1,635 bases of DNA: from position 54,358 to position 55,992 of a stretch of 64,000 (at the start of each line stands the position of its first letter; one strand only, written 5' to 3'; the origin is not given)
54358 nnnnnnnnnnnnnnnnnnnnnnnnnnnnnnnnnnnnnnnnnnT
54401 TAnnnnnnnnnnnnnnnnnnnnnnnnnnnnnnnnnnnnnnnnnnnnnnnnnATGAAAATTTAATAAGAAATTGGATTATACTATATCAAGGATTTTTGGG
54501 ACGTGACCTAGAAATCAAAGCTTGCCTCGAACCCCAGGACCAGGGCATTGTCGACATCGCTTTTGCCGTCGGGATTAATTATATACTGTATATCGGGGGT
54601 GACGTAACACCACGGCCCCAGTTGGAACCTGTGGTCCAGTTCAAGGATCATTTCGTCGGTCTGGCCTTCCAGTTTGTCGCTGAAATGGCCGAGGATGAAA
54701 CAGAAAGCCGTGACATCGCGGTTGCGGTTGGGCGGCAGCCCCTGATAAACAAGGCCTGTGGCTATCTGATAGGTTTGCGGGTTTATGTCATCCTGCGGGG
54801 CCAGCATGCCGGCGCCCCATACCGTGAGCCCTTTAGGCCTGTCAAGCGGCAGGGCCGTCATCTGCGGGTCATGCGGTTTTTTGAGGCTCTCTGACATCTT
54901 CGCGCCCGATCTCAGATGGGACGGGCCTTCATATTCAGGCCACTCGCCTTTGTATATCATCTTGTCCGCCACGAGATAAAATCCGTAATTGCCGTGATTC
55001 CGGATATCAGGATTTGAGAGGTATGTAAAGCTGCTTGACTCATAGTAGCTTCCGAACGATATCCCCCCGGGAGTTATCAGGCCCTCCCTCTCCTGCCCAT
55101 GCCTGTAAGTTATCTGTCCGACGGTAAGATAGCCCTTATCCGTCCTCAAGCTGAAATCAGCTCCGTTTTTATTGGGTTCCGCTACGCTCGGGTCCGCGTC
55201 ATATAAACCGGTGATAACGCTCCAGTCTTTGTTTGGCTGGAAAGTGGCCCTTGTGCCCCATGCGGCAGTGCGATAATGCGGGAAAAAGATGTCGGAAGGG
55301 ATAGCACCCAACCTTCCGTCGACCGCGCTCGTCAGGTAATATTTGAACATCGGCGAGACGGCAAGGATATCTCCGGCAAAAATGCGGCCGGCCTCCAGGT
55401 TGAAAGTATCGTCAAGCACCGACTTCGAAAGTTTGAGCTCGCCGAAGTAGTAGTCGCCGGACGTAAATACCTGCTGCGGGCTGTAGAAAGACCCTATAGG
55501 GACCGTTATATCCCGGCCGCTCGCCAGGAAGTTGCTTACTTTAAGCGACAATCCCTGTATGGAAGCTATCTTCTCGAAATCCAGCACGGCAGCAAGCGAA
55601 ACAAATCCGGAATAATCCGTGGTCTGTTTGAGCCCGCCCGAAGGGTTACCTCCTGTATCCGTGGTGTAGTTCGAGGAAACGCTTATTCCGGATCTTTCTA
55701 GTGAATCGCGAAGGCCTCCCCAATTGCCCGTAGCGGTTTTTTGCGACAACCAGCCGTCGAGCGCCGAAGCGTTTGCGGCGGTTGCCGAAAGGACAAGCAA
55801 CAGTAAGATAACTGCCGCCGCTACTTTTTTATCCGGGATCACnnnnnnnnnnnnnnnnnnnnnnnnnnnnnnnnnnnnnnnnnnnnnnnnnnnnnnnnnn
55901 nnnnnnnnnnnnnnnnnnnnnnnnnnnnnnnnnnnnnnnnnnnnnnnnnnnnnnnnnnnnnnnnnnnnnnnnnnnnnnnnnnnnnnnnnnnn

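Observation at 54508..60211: Asparagine/aspartate decarboxylation-antiport operon: AspD, AspT-type exchanger, periplasmic asparaginase and porin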

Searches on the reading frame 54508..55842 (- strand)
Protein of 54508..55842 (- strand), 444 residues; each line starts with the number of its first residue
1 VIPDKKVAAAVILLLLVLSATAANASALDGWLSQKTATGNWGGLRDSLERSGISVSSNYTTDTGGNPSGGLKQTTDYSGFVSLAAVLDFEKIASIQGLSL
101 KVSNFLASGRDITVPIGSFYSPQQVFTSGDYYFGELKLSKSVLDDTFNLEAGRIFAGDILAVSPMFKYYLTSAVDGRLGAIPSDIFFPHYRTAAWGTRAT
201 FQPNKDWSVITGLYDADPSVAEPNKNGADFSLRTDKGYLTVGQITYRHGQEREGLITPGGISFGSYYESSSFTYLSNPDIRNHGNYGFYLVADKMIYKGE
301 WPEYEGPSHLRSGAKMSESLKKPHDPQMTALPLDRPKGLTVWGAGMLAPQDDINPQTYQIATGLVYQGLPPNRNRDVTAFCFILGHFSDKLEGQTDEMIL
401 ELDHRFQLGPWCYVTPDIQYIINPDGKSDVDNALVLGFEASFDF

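Call 3: search_protein_families(library=pfam, proteins=[window:54508-55842:-])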
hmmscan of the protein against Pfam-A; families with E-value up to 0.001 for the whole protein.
window:54508-55842:- (444 aa): 1 family
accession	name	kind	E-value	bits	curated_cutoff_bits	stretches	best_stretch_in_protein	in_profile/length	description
PF04966.18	OprB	-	1e-42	147.3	22.9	1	72-444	1-372/372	Carbohydrate-selective porin, OprB family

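Call 4: search_protein_families(library=ncbifam, proteins=[window:54508-55842:-])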
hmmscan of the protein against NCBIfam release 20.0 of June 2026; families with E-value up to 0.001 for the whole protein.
window:54508-55842:- (444 aa): 0 families

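Call 64: find_homologous_proteins(query=window:54508-55842:-, max_evalue=0.00001)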
Query window:54508-55842:- (444 aa): 159 proteins with E <= 0.00001 among 8000 candidates; the best 120 are listed.
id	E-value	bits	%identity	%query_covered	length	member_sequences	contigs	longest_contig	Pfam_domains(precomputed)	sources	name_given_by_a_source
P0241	0.0e+0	1022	100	100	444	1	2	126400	PF04966.19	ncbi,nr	ncbi:MAG: carbohydrate porin [Candidatus Omnitrophica bacterium]|nr:carbohydrate porin [Candidatus O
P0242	4.5e-225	766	73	100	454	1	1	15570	PF04966.19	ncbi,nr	ncbi:MAG: carbohydrate porin [Candidatus Omnitrophica bacterium]|nr:carbohydrate porin [Candidatus O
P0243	1.3e-222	758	73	99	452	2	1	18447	PF04966.19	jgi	-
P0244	2.5e-221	754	72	100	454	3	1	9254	PF04966.19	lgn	-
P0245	5.2e-220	749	72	99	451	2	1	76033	PF04966.19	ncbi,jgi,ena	ncbi:MAG: carbohydrate porin [Candidatus Omnitrophota bacterium]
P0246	8.5e-220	749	72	99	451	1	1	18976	PF04966.19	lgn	-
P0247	2.8e-219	747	75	95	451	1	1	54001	PF04966.19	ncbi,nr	ncbi:MAG: carbohydrate porin [Candidatus Omnitrophica bacterium]|nr:carbohydrate porin [Candidatus O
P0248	2.2e-216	737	71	99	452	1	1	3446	PF04966.19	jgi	jgi:porin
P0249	2.4e-216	737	71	99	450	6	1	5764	PF04966.19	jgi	-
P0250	2.4e-216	737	71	99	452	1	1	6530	PF04966.19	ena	-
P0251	9.5e-215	732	72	99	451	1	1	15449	PF04966.19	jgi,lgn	jgi:porin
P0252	1.1e-214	732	71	100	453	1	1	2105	PF04966.19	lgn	-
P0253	1.3e-214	731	72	99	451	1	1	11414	PF04966.19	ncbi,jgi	ncbi:MAG: carbohydrate porin [Candidatus Omnitrophota bacterium]|jgi:porin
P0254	2.6e-214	730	70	99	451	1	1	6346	PF04966.19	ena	-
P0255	1.3e-213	728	69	99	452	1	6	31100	PF04966.19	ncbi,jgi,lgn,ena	-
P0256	7.2e-213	726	69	100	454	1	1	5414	PF04966.19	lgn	-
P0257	1.8e-193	662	66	94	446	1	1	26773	PF04966.19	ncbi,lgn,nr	ncbi:MAG: carbohydrate porin [Candidatus Omnitrophota bacterium]|nr:carbohydrate porin [Candidatus O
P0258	3.5e-191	654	64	100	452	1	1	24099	PF04966.19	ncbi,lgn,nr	ncbi:MAG: carbohydrate porin [Candidatus Omnitrophica bacterium]|nr:carbohydrate porin [Candidatus O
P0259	6.3e-191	653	63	99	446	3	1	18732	PF04966.19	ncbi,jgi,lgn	ncbi:MAG: carbohydrate porin [Candidatus Omnitrophota bacterium]|jgi:porin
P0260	1.3e-188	646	61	99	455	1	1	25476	PF04966.19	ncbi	-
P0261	5.0e-185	634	64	93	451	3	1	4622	PF04966.19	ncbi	-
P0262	1.3e-184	633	61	99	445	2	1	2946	PF04966.19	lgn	-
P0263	1.3e-184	633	64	95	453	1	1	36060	PF04966.19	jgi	jgi:porin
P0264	1.2e-182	626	59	100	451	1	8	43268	PF04966.19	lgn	-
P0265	1.4e-182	626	60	99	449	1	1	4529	PF04966.19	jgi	jgi:porin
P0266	3.4e-182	625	59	99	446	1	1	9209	PF04966.19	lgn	-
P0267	4.4e-182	624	58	99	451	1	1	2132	PF04966.19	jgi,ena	-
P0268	1.2e-181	623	64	96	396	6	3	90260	PF04966.19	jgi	-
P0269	1.5e-180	619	60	99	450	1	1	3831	PF04966.19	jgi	jgi:porin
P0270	1.5e-180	619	64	93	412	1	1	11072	PF04966.19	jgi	jgi:porin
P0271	4.1e-180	618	61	99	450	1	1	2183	PF04966.19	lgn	-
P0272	3.0e-178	612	57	99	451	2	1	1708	PF04966.19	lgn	-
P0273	2.4e-176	605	62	94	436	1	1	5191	PF04966.19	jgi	jgi:porin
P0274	3.0e-175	602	58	99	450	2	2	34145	PF04966.19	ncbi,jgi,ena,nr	ncbi:MAG: carbohydrate porin [Candidatus Omnitrophota bacterium]|nr:carbohydrate porin [Candidatus O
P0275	2.6e-174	599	62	92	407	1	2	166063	PF04966.19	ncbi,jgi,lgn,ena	jgi:porin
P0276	1.9e-172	592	57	99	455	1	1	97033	PF04966.19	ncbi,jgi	jgi:porin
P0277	1.0e-171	590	58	95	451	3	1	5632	PF04966.19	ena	-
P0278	3.3e-171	588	76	74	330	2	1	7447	PF04966.19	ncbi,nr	ncbi:MAG: carbohydrate porin, partial [Candidatus Omnitrophica bacterium]|nr:carbohydrate porin [Can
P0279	1.9e-169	583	56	99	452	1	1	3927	PF04966.19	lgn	-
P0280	1.3e-167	577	58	95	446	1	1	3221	PF04966.19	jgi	-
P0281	4.8e-167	575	55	99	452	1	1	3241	PF04966.19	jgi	-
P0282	9.5e-166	570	56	98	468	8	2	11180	PF04966.19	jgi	jgi:porin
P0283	3.5e-164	565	56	95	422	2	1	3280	PF04966.19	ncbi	ncbi:MAG: carbohydrate porin, partial [Candidatus Omnitrophota bacterium]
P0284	1.5e-163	563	60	95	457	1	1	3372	PF04966.19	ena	-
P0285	5.7e-163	561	57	96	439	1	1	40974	PF04966.19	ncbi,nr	ncbi:MAG: carbohydrate porin [Candidatus Omnitrophica bacterium]|nr:carbohydrate porin [Candidatus O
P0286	1.0e-161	557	53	98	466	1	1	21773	PF04966.19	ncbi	ncbi:carbohydrate porin [Candidatus Omnitrophota bacterium]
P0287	2.6e-161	556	66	82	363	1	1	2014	PF04966.19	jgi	-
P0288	3.8e-161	555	54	99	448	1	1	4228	PF04966.19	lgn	-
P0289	7.1e-161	554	54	99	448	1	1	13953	PF04966.19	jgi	-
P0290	1.2e-159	550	56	93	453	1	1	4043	PF04966.19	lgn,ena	-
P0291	1.2e-159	550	55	93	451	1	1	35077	PF04966.19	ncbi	ncbi:carbohydrate porin [Candidatus Auribacterota bacterium]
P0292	1.8e-159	550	55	95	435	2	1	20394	PF04966.19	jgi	-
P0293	2.3e-159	549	55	96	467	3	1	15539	PF04966.19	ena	-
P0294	5.0e-159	548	54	99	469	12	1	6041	PF04966.19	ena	-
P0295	1.1e-158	547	53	100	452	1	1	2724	PF04966.19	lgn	-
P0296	1.3e-158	547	56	93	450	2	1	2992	PF04966.19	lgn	-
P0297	2.8e-158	546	56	95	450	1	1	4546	PF04966.19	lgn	-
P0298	8.2e-158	544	60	86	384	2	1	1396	PF04966.19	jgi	-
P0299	1.0e-157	544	53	99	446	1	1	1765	PF04966.19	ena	-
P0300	3.0e-157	542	54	94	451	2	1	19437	PF04966.19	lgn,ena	-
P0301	5.3e-157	542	51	99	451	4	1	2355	PF04966.19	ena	-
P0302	7.1e-157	541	52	99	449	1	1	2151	PF04966.19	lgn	-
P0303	8.3e-157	541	52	99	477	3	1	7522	PF04966.19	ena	-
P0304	1.8e-156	540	55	96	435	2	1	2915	PF04966.19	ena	-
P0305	2.8e-156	539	55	94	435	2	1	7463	PF04966.19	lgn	-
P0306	2.4e-155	536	55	92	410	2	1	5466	PF04966.19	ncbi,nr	ncbi:MAG: carbohydrate porin [Candidatus Omnitrophica bacterium]|nr:carbohydrate porin [Candidatus O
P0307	4.3e-155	535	54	99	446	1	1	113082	PF04966.19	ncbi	ncbi:MAG: carbohydrate porin [Candidatus Omnitrophota bacterium]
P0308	1.2e-152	527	52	98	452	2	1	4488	PF04966.19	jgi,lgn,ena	jgi:porin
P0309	8.9e-152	524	54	94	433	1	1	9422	PF04966.19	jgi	jgi:porin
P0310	3.0e-151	523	53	95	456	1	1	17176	PF04966.19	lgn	-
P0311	7.3e-151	521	52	98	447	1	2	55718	PF04966.19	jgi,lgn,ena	-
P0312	2.2e-150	520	52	96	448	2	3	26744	PF04966.19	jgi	-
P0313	3.2e-150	519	54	90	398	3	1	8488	PF04966.19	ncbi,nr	ncbi:MAG: carbohydrate porin [Candidatus Omnitrophica bacterium]|nr:carbohydrate porin [Candidatus O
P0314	6.2e-150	518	52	95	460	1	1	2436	PF04966.19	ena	-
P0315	8.3e-150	518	50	100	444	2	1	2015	PF04966.19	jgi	-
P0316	8.9e-150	518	51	98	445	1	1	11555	PF04966.19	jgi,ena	-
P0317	1.5e-149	517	49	100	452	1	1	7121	PF04966.19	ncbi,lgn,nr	ncbi:MAG: carbohydrate porin [Parachlamydiales bacterium]|nr:carbohydrate porin [Parachlamydiales ba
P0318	3.8e-149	516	54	93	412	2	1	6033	PF04966.19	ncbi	-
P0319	5.2e-148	512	52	94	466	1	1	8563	PF04966.19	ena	-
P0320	5.7e-148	512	53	94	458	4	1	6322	PF04966.19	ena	-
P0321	1.1e-146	508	52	94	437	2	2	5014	PF04966.19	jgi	-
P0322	1.5e-146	507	51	97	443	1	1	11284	PF04966.19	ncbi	ncbi:MAG: carbohydrate porin [Candidatus Omnitrophota bacterium]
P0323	2.4e-146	506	51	98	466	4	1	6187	PF04966.19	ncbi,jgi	jgi:porin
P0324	8.9e-146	505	76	64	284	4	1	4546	PF04966.19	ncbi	ncbi:MAG: carbohydrate porin, partial [Candidatus Omnitrophota bacterium]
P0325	3.1e-144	499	48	100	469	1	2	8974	PF04966.19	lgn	-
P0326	3.3e-144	499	50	94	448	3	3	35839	PF04966.19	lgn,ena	-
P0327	3.2e-143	496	51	96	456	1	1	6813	PF04966.19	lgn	-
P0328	3.8e-143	496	48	99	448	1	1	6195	PF04966.19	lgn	-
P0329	1.5e-142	494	49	96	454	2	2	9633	PF04966.19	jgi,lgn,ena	-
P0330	2.6e-140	487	50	93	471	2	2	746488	PF04966.19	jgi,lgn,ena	-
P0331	3.8e-140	486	57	83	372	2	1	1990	PF04966.19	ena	-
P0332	1.1e-139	484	49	95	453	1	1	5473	PF04966.19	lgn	-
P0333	1.2e-139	484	49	94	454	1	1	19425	PF04966.19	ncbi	-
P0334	4.1e-138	479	50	96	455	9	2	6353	PF04966.19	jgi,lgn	jgi:porin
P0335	1.0e-136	475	49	98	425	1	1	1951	PF04966.19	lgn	-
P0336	8.6e-135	468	47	99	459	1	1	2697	PF04966.19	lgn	-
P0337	2.6e-130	454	50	93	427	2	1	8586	PF04966.19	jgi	-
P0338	5.9e-127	443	47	99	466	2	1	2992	PF04966.19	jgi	jgi:porin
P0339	1.9e-123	431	45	99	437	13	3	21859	PF04966.19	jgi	jgi:porin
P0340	6.8e-123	429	48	95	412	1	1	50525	PF04966.19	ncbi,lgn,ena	-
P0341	1.4e-111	392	58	68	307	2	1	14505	PF04966.19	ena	-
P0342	1.7e-94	336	42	83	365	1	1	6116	PF04966.19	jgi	-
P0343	2.4e-80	289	36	97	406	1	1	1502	PF04966.19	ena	-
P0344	1.6e-78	283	37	99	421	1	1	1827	PF04966.19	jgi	jgi:porin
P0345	1.0e-74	270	37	93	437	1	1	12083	PF04966.19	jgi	-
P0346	1.2e-64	237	33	93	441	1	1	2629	PF04966.19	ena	-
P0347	8.5e-56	208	31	93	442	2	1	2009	PF04966.19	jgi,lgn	jgi:porin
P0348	4.0e-53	199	31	93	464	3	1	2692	PF04966.19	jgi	jgi:porin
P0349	4.8e-52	196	34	93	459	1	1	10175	PF04966.19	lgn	-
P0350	6.2e-52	195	33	92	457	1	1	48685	PF04966.19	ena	-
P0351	9.2e-52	195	32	93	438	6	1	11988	PF04966.19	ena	-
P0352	3.6e-49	186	31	91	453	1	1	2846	PF04966.19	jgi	-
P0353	6.5e-47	179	34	93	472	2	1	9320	PF04966.19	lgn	-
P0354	3.9e-46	176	28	93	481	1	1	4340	PF04966.19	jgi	-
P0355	1.2e-45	175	33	93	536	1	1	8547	PF04966.19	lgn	-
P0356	1.9e-45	174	29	99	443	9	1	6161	PF04966.19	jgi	-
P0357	3.8e-45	173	28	99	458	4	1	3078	PF04966.19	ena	-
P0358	1.2e-44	171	32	92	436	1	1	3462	PF04966.19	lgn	-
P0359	9.4e-44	168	31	91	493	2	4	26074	PF04966.19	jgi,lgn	-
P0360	1.2e-41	161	31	92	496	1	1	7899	PF04966.19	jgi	jgi:porin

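Call 65: find_encoding_contigs(protein=P0291, flank=7000, max_places=1)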
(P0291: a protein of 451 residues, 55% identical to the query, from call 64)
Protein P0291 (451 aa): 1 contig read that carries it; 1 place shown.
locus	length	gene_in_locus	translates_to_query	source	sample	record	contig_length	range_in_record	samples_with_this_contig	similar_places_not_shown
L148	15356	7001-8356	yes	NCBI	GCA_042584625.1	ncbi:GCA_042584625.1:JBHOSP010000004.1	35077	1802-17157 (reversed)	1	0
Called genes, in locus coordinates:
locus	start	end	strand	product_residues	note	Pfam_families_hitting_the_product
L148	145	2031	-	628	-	PF02743:dCache_1, PF00672:HAMP, PF00512:HisKA, PF02518:HATPase_c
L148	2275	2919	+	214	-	PF11172:DUF2959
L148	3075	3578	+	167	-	PF06081:ArAE_1 (weak), PF13515:FUSC_2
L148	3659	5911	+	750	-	-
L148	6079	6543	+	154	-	PF03073:TspO_MBR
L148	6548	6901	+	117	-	PF03013:Pyr_excise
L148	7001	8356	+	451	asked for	PF04966:OprB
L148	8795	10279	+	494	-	PF13520:AA_permease_2, PF00324:AA_permease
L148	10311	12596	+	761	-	PF03709:OKR_DC_1_N, PF01276:OKR_DC_1, PF03711:OKR_DC_1_C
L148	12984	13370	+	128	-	PF00072:Response_reg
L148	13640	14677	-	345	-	PF01380:SIS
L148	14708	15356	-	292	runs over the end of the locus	PF00480:ROK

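Call 66: find_encoding_contigs(protein=P0317, flank=7000, max_places=1)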
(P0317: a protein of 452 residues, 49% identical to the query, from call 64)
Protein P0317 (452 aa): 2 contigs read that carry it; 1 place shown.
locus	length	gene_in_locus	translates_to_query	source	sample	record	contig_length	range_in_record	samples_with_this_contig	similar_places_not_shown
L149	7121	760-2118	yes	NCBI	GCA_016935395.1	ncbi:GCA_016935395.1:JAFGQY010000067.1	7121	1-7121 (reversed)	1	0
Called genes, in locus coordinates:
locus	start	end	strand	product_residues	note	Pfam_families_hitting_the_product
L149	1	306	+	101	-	PF13635:DUF4143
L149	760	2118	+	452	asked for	PF04966:OprB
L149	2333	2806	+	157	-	PF13302:Acetyltransf_3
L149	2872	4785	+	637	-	PF01209:Ubie_methyltran, PF13489:Methyltransf_23, PF08241:Methyltransf_11, PF08242:Methyltransf_12, PF13649:Methyltransf_25, PF13847:Methyltransf_31, PF02655:ATP-grasp_3 (faint), PF07478:Dala_Dala_lig_C, +1 more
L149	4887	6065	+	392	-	PF17785:PUA_3, PF10672:Methyltrans_SAM, PF03602:Cons_hypoth95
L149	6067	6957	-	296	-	PF00892:EamA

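Call 67: find_encoding_contigs(protein=P0330, flank=7000, max_places=1)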
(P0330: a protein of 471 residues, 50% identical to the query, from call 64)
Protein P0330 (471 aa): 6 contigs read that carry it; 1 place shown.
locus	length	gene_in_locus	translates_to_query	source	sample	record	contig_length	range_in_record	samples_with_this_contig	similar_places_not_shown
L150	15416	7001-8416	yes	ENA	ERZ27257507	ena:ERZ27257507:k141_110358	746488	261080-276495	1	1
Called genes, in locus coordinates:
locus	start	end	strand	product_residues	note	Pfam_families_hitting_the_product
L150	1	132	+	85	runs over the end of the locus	-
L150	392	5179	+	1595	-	-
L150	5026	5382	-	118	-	-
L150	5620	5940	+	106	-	PF20586:DUF6788 (weak)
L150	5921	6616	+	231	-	PF12281:NTP_transf_8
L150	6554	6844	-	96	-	-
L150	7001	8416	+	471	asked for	PF04966:OprB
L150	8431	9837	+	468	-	PF00282:Pyridoxal_deC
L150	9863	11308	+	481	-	PF00324:AA_permease, PF13520:AA_permease_2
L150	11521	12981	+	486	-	PF02321:OEP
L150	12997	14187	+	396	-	PF25917:BSH_RND, PF25878:HH_AAEA_pHBA (weak), PF25876:HH_MFP_RND, PF25893:HH_CzcB (faint), PF25944:Beta-barrel_RND, PF25954:Beta-barrel_RND_2 (weak), PF25967:RND-MFP_C, PF25989:YknX_C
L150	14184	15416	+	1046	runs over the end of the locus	PF00873:ACR_tran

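Call 68: find_encoding_contigs(protein=P0340, flank=7000, max_places=1)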
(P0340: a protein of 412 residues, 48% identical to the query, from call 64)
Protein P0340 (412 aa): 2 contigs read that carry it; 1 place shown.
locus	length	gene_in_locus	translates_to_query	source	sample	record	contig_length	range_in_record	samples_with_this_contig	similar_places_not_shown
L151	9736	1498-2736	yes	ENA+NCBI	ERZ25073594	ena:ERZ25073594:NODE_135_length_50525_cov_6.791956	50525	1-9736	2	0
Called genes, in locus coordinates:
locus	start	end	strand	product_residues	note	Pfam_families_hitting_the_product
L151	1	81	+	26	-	?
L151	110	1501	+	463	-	PF00324:AA_permease, PF13520:AA_permease_2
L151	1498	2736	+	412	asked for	PF04966:OprB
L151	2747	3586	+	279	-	PF02329:HDC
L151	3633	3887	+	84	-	-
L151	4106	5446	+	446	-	-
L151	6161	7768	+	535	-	PF09920:DUF2150 (faint)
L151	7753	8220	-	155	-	PF13338:AbiEi_4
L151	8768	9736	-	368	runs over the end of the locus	-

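Call 70: find_encoding_contigs(protein=P0275, flank=7000, max_places=1)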
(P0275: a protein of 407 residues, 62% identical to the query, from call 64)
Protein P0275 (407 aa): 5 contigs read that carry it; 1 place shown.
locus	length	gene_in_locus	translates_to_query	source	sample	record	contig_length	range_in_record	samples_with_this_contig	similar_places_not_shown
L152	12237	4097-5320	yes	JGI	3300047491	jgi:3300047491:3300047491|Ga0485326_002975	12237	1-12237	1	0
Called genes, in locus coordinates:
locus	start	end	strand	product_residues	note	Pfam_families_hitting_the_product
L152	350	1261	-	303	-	PF05488:PAAR_motif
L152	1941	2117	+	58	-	-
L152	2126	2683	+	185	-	PF02698:DUF218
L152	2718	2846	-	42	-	-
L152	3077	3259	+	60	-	-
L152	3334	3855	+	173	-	PF07700:HNOB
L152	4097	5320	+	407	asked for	PF04966:OprB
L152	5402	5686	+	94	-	-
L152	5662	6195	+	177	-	-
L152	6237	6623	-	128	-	-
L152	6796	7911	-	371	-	PF00571:CBS, PF00512:HisKA, PF02518:HATPase_c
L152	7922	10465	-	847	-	PF09586:YfhO (weak)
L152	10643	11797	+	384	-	PF02638:GHL10, PF13200:DUF4015 (faint)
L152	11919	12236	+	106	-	?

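Call 79: predict_structure(alignment_id=A3)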
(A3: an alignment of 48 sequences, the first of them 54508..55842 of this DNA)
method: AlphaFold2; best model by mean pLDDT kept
length: 444 residues; sequences in the alignment: 48
mean_pLDDT: 89.7   pTM: 0.85
mean pLDDT of the five models: 89.7, 87.4, 86.9, 86.6, 85.6
residues with pLDDT >= 90: 293; 70-90: 125; 50-70: 23; < 50: 3
segments of 3 or more residues with pLDDT < 50: none
pLDDT, mean of each block of 10 residues (from residue 1): 72 76 67 85 93 94 95 94 95 96 92 91 77 92 96 90 91 77 65 89 96 89 81 88 96 91 96 95 95 96 89 89 77 91 96 94 96 93 96 95 94 96 96 97 92
secondary structure, 60 per line:
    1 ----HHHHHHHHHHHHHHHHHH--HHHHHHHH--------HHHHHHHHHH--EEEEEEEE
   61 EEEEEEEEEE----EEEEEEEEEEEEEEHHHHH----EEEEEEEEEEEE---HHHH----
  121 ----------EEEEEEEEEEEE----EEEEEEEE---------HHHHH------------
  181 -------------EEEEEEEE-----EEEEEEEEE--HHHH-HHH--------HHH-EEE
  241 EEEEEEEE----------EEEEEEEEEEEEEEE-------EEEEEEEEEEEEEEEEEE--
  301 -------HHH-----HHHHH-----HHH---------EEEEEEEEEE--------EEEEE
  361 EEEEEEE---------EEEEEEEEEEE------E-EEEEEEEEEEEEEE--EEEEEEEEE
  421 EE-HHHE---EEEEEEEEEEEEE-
elements in order: H5-22 H25-32 H41-50 E53-70 E75-88 H89-93 E98-109 H113-116 E131-142 E147-154 H164-168 E194-201 E207-215 H218-221 E238-248 E259-273 E281-298 H316-320 E338-347 E356-367 E377-387 E396-409 E412-422 E431-443
